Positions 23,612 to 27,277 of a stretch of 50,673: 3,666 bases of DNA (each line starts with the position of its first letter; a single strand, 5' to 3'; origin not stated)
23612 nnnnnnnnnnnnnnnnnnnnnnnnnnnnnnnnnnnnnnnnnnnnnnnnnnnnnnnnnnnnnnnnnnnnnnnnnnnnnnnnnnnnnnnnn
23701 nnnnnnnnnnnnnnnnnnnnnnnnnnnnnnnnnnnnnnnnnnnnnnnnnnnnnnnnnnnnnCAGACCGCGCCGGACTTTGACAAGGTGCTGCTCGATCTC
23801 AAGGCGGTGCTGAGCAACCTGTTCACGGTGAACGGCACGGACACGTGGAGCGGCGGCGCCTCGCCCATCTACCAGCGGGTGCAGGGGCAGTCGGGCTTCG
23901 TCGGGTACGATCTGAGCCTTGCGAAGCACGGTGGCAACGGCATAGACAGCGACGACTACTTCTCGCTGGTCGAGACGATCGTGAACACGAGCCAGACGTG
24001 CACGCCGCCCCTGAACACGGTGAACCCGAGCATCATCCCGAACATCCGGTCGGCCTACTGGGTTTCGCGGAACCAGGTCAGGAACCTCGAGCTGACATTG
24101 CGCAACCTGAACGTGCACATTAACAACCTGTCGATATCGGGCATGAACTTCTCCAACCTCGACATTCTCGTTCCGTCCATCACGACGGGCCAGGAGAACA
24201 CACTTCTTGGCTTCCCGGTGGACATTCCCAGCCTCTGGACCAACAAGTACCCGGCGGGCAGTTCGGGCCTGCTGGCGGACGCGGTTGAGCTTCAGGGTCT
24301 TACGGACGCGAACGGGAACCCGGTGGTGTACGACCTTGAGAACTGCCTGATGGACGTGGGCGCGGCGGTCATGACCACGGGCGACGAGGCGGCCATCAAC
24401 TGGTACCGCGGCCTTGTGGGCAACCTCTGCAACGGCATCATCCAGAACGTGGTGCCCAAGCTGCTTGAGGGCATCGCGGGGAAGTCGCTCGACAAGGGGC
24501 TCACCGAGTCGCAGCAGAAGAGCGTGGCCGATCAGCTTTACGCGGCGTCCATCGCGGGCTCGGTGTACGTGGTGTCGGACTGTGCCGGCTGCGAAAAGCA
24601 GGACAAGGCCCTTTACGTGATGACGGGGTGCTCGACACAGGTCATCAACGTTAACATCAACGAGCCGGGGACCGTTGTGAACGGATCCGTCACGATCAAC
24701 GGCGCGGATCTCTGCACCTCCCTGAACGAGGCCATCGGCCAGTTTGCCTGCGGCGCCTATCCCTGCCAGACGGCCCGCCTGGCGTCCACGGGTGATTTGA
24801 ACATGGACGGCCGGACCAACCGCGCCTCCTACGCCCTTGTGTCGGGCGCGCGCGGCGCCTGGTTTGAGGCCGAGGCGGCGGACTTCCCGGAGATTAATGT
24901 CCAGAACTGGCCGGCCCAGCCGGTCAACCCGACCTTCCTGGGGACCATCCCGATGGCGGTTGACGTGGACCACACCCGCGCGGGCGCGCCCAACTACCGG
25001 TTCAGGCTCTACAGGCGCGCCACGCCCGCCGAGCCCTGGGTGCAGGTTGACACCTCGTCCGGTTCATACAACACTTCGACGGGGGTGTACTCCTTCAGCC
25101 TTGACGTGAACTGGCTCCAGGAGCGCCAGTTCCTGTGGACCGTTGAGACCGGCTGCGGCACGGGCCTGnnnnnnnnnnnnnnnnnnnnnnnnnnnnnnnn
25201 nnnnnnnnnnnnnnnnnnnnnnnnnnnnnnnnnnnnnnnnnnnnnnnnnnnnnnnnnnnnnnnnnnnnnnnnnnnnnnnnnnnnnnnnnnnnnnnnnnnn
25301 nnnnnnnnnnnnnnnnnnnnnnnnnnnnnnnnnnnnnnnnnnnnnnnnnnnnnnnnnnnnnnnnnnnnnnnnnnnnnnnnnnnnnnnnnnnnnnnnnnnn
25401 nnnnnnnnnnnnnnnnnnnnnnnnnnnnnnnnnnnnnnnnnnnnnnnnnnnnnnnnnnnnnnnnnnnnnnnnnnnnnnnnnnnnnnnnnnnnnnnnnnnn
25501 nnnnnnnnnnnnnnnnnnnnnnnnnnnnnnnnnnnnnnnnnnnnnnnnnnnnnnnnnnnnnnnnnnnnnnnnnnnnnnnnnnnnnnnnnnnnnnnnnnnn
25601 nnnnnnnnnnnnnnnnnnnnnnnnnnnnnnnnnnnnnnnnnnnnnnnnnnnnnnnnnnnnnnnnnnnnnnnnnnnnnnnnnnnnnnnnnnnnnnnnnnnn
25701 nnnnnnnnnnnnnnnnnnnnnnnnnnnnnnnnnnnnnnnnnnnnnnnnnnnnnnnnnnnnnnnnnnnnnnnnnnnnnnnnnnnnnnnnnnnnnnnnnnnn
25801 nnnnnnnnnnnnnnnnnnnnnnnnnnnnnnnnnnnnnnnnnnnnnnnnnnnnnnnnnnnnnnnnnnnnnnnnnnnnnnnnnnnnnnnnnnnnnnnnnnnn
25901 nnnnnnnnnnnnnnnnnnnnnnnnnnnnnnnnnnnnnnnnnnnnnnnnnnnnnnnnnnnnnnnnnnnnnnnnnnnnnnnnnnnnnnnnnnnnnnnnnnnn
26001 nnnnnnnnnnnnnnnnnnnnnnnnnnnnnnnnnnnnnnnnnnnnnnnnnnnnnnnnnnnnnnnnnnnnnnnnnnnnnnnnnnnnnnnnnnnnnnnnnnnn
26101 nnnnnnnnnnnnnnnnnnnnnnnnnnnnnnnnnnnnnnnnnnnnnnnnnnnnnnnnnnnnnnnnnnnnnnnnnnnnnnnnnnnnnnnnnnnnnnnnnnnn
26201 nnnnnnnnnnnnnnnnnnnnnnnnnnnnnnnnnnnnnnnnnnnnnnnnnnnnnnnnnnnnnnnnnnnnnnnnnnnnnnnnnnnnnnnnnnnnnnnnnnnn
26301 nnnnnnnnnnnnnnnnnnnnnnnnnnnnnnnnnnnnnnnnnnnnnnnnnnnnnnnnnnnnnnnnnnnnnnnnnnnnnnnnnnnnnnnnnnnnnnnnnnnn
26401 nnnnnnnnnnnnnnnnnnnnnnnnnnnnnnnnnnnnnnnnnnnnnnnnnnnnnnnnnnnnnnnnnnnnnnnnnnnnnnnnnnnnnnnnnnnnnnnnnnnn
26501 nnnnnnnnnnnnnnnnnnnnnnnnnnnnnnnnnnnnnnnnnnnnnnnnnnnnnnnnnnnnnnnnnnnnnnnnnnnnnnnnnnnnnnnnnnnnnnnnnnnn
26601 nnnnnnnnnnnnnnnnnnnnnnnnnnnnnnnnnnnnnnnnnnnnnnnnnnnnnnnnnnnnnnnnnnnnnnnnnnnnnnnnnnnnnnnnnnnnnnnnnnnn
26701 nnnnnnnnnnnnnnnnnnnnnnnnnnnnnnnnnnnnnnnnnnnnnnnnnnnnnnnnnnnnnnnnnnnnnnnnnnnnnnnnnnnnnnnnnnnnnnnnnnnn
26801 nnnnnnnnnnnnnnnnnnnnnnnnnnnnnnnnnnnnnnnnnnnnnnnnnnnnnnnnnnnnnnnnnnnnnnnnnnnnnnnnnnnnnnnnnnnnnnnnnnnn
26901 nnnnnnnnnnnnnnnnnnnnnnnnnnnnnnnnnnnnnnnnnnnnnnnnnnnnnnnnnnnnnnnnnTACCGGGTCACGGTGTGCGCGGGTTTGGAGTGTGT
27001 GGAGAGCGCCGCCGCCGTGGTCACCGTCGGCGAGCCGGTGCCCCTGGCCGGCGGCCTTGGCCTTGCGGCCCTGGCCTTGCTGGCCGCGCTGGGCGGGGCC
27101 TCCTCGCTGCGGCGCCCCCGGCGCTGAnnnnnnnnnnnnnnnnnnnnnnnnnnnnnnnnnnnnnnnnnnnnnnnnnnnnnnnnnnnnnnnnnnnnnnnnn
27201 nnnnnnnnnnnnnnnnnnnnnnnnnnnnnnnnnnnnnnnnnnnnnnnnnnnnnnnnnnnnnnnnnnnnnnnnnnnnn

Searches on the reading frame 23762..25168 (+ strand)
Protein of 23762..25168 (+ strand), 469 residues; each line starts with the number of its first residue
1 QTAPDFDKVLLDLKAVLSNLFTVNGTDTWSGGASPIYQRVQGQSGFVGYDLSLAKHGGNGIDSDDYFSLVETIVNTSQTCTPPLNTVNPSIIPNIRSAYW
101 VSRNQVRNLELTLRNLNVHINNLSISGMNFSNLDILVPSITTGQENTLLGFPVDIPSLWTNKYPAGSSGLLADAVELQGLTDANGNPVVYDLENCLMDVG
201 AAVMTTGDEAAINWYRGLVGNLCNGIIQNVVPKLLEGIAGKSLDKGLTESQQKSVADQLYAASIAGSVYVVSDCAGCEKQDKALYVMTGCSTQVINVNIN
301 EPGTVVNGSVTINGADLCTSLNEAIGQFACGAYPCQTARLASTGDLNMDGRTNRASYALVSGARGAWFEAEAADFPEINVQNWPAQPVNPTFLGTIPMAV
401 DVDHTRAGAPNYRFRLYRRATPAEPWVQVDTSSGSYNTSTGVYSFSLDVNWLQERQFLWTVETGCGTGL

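Call 69: predict_structure(alignment_id=A4)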
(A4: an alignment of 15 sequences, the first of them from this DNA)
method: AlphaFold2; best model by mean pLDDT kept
length: 469 residues; sequences in the alignment: 15
mean_pLDDT: 74.0   pTM: 0.73
mean pLDDT of the five models: 74.0, 68.1, 66.7, 65.1, 62.9
residues with pLDDT >= 90: 54; 70-90: 255; 50-70: 109; < 50: 51
segments of 3 or more residues with pLDDT < 50: 47-58, 263-288, 404-408
pLDDT, mean of each block of 10 residues (from residue 1): 75 86 78 72 51 44 75 72 59 90 93 87 70 84 83 84 84 80 84 91 91 86 77 66 54 57 42 36 41 76 72 88 90 94 87 84 70 66 65 74 56 80 86 77 81 75 64
secondary structure, 60 per line:
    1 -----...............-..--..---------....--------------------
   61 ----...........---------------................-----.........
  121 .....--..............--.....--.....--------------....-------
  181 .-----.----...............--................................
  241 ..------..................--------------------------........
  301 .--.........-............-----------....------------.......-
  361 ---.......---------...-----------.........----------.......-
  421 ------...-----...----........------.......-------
elements in order: H6-20 H37-40 H65-75 H91-106 E112-125 E128-141 E144-148 E151-155 H170-173 H192-206 H209-242 H249-266 E293-301 E304-312 H314-325 H337-340 H353-359 H364-370 E380-382 E394-402 E413-419 E427-429 E435-437 E442-449 E456-462

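Call 72: fold_search(model_id=the predicted structure, library=pdb)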
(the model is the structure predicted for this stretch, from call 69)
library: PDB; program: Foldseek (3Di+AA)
matches with E <= 10: 435; with E <= 0.001: 0
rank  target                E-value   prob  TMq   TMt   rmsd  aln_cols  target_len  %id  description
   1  7n4m_H                1.2e-01  0.99  0.15  0.49   3.7       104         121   17  Crystal structure of SARS-CoV-2 receptor binding domain in complex with neutralizing human antibody WRAIR-2151. (released 2021-11-10)
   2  6z3q_H                1.3e-01  0.98  0.15  0.46   4.5       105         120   17  Structure of EV71 in complex with a protective antibody 38-1-10A Fab (released 2020-09-02)
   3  9dx6_B                1.4e-01  0.99  0.15  0.28   3.8       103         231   16  Crystal structure of Plasmodium vivax (Palo Alto) PvAMA1 in complex with human Fab 826827 (released 2024-11-13)
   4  9djw_j                1.4e-01  0.85  0.11  0.39  12.3        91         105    8  X-ray crystal structure of TNFa-VNAR D1 complex (released 2025-09-10)
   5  8pmw_G                1.6e-01  0.96  0.15  0.47   6.5       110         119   15  HEV gt3 P domain in complex with glycan-sensitive nAb p60.1 (released 2024-07-10)
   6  7u09_H                1.8e-01  0.97  0.14  0.27   5.4       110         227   14  Crystal Structure of C13B8 Fab in complex with SARS-CoV-2 S fusion peptide (released 2022-08-03)
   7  8pmw_B                1.9e-01  0.97  0.15  0.48   4.2       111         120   16  HEV gt3 P domain in complex with glycan-sensitive nAb p60.1 (released 2024-07-10)
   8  5jw3_H                2.3e-01  0.92  0.14  0.26   7.6       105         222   14  Structure of MEDI8852 Fab Fragment in Complex with H7 HA (released 2016-08-03)
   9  1acy_H                2.5e-01  0.97  0.15  0.30   3.8       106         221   16  CRYSTAL STRUCTURE OF THE PRINCIPAL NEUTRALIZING SITE OF HIV-1 (released 1994-07-31)
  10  8tp6_C                2.6e-01  0.95  0.13  0.44   5.6       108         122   15  H2 hemagglutinin (A/Singapore/1/1957) in complex with RBS-targeting Fab 4-1-1E02 (released 2023-10-11)
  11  8kad_A                3.1e-01  0.91  0.14  0.45   4.9       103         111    9  Crystal structure of an antibody light chain tetramer with 3D domain swapping (released 2023-12-27)
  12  6a4k_H                3.4e-01  0.89  0.14  0.26   5.6       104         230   15  Human antibody 32D6 Fab in complex with H1N1 influenza A virus HA1 (released 2019-03-27)
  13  5jw5_H                3.6e-01  0.90  0.14  0.28   6.5       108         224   14  Structure of MEDI8852 Fab Fragment (released 2016-08-03)
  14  5k59_H                3.8e-01  0.93  0.15  0.30   4.3       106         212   18  Crystal structure of LukGH from Staphylococcus aureus in complex with a neutralising antibody (released 2016-08-10)
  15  9bdf_C                4.0e-01  0.89  0.13  0.41   4.2        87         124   14  Influenza A virus Hemagglutinin H3/Darwin/6/2021 in complex with Fab ADI-85666 (released 2024-11-13)
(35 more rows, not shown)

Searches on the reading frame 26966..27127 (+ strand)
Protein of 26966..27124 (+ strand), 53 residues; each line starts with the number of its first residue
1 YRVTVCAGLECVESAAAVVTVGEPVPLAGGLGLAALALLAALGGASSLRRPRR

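Call 6: search_protein_families(library=ncbifam, proteins=[window:26980-27127:+], max_evalue=10)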
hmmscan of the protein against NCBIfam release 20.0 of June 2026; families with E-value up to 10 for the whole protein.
window:26980-27127:+ (49 aa): 0 families

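Call 37: search_protein_families(library=ncbifam, proteins=[window:26966-27124:+], max_evalue=10)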
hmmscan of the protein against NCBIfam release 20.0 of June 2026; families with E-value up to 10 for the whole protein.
seq(53 aa): 4 families
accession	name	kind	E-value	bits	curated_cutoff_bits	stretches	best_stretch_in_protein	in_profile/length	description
NF040725.1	panto_kin_Meth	equivalog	0.046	12.7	380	1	10-48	80-117/286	pantoate kinase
TIGR04174.1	IPTL_CTERM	subfamily_domain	0.38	11.1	20.5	1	32-51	8-27/27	IPTL-CTERM sorting domain-containing protein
TIGR02595.1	PEP_CTERM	domain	3.2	8.8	16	1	35-53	6-24/24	PEP-CTERM sorting domain-containing protein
NF053845.1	CoaP_CTERM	equivalog_domain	8.4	6.2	35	1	24-51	2-33/35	choice-of-anchor protein CoaP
